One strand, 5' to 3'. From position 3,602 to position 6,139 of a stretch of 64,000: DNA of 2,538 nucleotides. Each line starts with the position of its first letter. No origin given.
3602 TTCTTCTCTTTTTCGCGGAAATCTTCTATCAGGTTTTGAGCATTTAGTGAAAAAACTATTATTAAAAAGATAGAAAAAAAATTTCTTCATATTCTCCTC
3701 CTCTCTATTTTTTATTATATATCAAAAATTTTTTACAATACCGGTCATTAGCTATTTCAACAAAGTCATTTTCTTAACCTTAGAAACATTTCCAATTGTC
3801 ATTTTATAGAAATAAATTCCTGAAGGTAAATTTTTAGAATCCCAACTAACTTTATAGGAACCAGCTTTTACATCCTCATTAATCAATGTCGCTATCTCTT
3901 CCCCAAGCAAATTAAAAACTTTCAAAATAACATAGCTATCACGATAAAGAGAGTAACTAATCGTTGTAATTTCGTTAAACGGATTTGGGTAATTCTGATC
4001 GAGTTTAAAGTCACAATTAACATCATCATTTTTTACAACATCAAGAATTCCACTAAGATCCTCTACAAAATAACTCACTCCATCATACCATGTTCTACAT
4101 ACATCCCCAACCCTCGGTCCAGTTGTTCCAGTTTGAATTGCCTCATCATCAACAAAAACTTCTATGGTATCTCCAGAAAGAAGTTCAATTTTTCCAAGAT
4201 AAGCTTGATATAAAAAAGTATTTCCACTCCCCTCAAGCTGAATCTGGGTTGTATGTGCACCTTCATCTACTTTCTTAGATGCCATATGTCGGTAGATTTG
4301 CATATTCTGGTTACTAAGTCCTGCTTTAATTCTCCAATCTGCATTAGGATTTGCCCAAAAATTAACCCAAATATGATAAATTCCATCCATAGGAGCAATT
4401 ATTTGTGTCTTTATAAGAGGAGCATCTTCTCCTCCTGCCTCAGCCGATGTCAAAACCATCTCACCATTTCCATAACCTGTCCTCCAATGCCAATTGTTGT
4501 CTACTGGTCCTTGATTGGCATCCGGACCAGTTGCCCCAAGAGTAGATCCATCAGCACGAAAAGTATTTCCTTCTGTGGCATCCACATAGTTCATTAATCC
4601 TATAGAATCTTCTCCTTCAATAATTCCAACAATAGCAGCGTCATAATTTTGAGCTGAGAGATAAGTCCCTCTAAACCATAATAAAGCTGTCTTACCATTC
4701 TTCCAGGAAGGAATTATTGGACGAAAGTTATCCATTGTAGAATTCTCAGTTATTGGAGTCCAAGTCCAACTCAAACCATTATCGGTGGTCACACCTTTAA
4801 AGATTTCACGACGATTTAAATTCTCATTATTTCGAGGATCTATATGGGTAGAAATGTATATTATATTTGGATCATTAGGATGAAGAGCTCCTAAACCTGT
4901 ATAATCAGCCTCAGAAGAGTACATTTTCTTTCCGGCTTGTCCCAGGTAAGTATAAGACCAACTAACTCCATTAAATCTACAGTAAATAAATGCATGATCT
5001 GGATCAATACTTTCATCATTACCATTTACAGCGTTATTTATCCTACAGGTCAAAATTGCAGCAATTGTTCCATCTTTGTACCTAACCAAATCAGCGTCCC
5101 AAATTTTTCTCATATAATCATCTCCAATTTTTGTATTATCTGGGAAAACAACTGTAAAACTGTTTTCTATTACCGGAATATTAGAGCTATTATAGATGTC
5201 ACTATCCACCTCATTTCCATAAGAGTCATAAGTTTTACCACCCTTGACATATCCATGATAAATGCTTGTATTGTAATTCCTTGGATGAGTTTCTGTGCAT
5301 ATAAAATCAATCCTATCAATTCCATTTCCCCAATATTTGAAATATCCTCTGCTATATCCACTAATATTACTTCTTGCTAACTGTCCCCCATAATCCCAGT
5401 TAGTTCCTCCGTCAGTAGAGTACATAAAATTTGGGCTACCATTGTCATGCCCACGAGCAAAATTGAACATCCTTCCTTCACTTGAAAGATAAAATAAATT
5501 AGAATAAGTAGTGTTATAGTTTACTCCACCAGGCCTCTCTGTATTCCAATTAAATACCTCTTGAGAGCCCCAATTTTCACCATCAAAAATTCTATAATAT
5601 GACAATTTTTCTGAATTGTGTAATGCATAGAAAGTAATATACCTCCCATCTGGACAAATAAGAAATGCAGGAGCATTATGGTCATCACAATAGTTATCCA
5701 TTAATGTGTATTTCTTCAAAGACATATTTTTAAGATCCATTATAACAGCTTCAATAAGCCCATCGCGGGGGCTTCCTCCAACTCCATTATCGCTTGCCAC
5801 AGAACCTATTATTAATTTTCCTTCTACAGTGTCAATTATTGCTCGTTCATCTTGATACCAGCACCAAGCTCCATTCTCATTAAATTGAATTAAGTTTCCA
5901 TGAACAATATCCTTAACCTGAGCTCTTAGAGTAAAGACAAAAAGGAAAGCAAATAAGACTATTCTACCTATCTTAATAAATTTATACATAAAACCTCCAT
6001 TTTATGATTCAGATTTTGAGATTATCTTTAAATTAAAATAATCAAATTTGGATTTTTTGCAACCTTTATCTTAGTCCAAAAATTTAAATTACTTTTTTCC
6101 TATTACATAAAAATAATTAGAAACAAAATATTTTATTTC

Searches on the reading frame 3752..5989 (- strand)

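Call 92: search_protein_families(library=pfam, proteins=[window:3752-5989:-], max_evalue=0.00001)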
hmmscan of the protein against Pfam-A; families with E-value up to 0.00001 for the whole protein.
window:3752-5989:- (745 aa): 2 families
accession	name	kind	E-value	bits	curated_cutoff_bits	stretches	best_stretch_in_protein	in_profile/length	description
PF15892.11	BNR_4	-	1.3e-11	44.8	27.3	1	93-268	31-209/272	BNR repeat-containing family member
PF18962.6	Por_Secre_tail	-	1.4e-10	41.7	27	1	667-741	2-73/75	Secretion system C-terminal sorting domain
